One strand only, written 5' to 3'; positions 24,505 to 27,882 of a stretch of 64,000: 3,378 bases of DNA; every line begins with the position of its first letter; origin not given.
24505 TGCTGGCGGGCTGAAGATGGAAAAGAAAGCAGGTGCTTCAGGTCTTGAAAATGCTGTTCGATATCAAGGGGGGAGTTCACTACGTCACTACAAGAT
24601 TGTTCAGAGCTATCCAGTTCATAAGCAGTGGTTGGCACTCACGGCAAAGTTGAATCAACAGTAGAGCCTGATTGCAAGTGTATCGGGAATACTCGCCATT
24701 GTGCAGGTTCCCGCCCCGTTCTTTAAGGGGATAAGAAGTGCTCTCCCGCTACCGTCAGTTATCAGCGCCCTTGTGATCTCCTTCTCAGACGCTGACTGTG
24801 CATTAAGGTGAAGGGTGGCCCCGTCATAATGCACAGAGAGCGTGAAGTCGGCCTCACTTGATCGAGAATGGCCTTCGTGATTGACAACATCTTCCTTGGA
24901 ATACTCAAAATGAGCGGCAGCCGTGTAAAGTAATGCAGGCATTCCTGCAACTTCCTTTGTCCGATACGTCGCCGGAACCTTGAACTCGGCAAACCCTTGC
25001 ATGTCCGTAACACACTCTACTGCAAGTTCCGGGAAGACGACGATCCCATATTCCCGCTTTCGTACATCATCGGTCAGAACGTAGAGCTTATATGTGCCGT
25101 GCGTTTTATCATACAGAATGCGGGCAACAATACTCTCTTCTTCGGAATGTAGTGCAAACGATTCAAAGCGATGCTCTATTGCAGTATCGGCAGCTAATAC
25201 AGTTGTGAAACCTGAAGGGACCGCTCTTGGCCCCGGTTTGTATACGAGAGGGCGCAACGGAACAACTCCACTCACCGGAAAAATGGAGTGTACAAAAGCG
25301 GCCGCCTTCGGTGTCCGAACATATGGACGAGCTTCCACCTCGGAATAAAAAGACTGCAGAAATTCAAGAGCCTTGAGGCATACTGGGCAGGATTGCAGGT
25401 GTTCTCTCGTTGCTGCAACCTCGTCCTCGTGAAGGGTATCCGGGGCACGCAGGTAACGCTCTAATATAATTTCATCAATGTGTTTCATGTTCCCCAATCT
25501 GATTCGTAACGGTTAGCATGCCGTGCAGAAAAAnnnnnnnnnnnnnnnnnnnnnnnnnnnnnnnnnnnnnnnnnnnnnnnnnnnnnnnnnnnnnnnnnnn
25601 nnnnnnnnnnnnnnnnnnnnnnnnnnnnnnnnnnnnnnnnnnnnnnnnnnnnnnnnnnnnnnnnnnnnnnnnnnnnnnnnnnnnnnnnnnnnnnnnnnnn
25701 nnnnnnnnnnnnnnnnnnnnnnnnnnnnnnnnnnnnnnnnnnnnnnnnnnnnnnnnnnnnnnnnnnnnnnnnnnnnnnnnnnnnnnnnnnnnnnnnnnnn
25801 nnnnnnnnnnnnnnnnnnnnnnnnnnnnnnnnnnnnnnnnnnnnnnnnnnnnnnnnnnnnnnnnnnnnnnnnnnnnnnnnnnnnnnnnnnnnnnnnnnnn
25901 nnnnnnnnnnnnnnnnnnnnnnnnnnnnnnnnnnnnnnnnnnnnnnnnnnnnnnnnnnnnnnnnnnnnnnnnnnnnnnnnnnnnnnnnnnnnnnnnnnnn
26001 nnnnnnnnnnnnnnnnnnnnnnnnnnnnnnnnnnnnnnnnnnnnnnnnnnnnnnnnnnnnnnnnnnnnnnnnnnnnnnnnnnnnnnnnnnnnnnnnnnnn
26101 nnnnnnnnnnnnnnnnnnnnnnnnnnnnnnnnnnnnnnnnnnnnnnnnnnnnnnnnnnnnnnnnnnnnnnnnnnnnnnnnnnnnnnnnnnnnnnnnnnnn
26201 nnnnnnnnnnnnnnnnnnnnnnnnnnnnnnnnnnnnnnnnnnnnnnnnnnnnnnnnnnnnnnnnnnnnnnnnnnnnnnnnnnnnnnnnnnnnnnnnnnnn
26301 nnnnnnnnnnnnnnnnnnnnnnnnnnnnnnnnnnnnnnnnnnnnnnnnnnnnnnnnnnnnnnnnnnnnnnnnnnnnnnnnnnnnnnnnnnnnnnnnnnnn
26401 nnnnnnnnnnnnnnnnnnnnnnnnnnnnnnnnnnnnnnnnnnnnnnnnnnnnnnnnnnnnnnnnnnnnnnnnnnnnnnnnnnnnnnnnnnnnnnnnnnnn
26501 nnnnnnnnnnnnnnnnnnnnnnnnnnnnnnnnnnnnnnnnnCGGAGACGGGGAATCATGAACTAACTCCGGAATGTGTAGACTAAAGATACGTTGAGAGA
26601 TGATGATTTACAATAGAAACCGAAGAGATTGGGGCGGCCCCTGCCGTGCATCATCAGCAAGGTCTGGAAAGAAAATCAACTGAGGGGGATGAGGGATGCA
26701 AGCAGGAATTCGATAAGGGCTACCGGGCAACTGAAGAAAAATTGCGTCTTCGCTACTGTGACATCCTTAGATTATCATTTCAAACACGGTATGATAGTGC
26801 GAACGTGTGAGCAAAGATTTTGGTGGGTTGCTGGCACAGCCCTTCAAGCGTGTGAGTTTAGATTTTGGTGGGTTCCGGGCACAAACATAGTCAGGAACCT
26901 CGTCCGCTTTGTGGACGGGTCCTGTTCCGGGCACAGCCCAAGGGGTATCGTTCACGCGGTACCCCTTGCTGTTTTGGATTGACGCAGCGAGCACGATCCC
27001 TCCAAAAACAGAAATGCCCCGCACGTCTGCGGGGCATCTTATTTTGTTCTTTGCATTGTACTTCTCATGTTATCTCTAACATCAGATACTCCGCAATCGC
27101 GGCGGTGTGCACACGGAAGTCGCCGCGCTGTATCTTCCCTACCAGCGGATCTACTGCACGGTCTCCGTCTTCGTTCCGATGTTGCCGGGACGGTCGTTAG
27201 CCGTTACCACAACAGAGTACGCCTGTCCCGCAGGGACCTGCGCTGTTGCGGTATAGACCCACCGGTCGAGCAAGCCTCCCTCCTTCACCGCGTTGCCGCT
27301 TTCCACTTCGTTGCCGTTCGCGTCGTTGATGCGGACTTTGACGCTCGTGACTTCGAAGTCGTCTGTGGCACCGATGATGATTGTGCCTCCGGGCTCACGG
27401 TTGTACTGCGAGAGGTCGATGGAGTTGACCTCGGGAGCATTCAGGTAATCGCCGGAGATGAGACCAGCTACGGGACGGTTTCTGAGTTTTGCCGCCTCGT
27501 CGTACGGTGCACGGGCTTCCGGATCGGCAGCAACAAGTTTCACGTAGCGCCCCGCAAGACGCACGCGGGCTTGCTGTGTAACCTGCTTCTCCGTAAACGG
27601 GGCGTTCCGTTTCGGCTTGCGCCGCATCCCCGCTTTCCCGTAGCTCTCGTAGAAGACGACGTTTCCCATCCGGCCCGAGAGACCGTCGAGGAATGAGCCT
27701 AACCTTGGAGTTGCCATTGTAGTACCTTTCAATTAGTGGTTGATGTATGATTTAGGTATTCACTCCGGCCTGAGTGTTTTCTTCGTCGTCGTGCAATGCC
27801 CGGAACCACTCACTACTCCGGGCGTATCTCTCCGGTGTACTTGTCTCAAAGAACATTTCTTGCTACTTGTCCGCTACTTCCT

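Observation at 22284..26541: Three-gene module: sigma-like protein, zf-HC2 anti-sigma factor, and a Lon-like protease anchored in the membrane with a periplasmic FG-GAP domain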

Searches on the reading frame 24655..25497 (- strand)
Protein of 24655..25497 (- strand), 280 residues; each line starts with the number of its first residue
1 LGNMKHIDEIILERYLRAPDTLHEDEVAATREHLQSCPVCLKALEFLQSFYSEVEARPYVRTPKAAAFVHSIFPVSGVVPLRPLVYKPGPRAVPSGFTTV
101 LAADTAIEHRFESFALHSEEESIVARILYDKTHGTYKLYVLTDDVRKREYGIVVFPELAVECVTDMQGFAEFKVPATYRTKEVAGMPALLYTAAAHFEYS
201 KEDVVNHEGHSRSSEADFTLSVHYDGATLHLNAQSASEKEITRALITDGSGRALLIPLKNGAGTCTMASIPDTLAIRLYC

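Call 3: search_protein_families(library=pfam, proteins=[window:24655-25497:-], max_evalue=1)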
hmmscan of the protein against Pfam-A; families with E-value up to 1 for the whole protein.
window:24655-25497:- (280 aa): 1 family
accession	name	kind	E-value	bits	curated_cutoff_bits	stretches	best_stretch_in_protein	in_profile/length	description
PF13490.11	zf-HC2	-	0.27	11.8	22.2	1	21-40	15-34/35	Putative zinc-finger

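Call 4: search_protein_families(library=padloc, proteins=[window:24655-25497:-], max_evalue=1)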
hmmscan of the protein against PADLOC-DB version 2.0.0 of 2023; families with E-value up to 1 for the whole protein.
window:24655-25497:- (280 aa): 1 family
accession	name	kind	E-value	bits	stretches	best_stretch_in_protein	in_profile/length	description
PDLC02862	DpdF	-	0.036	9.9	1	228-266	112-150/811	DpdF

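Call 5: search_protein_families(library=ncbifam, proteins=[window:24655-25497:-], max_evalue=1)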
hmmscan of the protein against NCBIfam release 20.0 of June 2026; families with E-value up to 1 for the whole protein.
window:24655-25497:- (280 aa): 2 families
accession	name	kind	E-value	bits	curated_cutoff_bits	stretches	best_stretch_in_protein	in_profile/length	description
TIGR03988.1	antisig_RsrA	equivalog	0.054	13.6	62.5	1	20-46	15-41/77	mycothiol system anti-sigma-R factor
NF052375.1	antisigma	equivalog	0.11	12.5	100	1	20-55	8-43/217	anti-sigma factor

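Call 23: search_solved_structures(query=A3, max_evalue=10, show_alignments=2)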
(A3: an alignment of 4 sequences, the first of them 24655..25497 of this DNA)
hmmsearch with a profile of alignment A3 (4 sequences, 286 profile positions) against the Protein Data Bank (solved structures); distinct sequences matched with E-value up to 10: 1.
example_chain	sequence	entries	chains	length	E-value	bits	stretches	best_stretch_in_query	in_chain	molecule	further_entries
4npc_A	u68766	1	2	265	1.9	10.9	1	223-274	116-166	Sorbitol dehydrogenase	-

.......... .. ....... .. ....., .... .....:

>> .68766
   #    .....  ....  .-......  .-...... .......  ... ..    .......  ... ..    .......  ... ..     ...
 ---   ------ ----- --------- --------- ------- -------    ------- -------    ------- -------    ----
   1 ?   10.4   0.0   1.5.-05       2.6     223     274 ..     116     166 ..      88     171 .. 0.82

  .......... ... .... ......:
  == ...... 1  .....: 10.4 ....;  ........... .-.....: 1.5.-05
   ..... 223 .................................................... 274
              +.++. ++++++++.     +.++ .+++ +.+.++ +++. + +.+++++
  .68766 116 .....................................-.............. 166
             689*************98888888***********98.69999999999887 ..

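Call 26: find_homologous_proteins(query=A3, max_evalue=0.01)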
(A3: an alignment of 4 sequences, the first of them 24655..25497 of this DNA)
Query A3 (4 sequences) (280 aa, profile of the alignment): 4 proteins with E <= 0.01 among 8000 candidates.
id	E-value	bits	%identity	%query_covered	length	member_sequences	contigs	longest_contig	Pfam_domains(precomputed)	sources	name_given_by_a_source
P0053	1.8e-135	469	100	99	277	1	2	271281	-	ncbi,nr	ncbi:MAG: hypothetical protein KF749_02930 [Bacteroidetes bacterium]|nr:hypothetical protein [Bacter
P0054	1.3e-134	466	75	99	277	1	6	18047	-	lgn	-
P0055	3.7e-117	409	25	64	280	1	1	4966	-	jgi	-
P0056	7.1e-92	326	53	100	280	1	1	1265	-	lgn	-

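Call 43: search_protein_families(library=pfam, alignment_id=A5, max_evalue=1)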
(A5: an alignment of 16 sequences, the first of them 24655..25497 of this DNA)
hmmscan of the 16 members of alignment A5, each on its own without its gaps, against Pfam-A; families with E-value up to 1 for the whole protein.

A. member 1, window:24655-25497:- (280 aa): 1 family
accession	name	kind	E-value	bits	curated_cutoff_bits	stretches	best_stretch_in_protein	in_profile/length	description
PF13490.11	zf-HC2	-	0.27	11.8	22.2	1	21-40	15-34/35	Putative zinc-finger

B. families by the number of members that match (of 16 scanned): 16 families
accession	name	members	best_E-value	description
PF13490.11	zf-HC2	4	0.011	Putative zinc-finger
PF12148.14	TTD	1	0.0029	Tandem tudor domain within UHRF1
PF17598.7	DUF5494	1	0.015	Family of unknown function (DUF5494)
PF10057.14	MpsC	1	0.02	Na+-translocating membrane potential-generating system (MpsC)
PF17042.10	NBD_C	1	0.03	Nucleotide-binding C-terminal domain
PF14794.11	DUF4479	1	0.047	Domain of unknown function (DUF4479)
PF15566.12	Imm32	1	0.049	Immunity protein 32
PF05481.17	Myco_19_kDa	1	0.071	Mycobacterium 19 kDa lipoprotein antigen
PF07398.16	MDMPI_C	1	0.09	MDMPI C-terminal domain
PF22764.1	E217_Gp32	1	0.099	Tail fiber protein gp32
PF12439.13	GDE_N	1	0.11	Glycogen debranching enzyme N terminal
PF20047.4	DUF6449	1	0.14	Domain of unknown function (DUF6449)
PF21527.2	Stv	1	0.15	Putative adhesin Stv domain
PF19223.5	Chropara_Vmeth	1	0.15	Chroparavirus methyltransferase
PF23929.1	DUF7267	1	0.19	Family of unknown function (DUF7267)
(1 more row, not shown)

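Call 73: search_solved_structures(query=A5, max_evalue=10, show_alignments=3)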
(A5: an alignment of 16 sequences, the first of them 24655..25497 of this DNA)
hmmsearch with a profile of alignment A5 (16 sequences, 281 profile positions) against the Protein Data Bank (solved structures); distinct sequences matched with E-value up to 10: 1.
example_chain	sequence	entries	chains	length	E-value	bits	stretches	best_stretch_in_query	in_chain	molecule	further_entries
3hug_B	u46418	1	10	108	0.93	12.2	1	18-44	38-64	PROBABLE CONSERVED MEMBRANE PROTEIN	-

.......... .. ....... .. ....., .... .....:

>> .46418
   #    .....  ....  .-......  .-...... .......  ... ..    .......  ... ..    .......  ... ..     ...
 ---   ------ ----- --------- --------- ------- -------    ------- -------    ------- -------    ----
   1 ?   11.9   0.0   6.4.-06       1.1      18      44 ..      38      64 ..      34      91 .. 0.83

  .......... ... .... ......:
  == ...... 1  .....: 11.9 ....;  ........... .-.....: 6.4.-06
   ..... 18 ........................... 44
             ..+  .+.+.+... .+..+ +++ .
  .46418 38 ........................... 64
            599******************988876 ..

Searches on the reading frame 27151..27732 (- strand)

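Call 55: search_protein_families(library=pfam, proteins=[window:27151-27732:-], max_evalue=0.01)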
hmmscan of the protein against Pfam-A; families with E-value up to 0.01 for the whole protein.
window:27151-27732:- (193 aa): 1 family
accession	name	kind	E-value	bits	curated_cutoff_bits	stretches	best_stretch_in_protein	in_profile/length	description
PF19077.6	Big_13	-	0.0013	19.6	27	1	121-190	33-95/102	Bacterial Ig-like domain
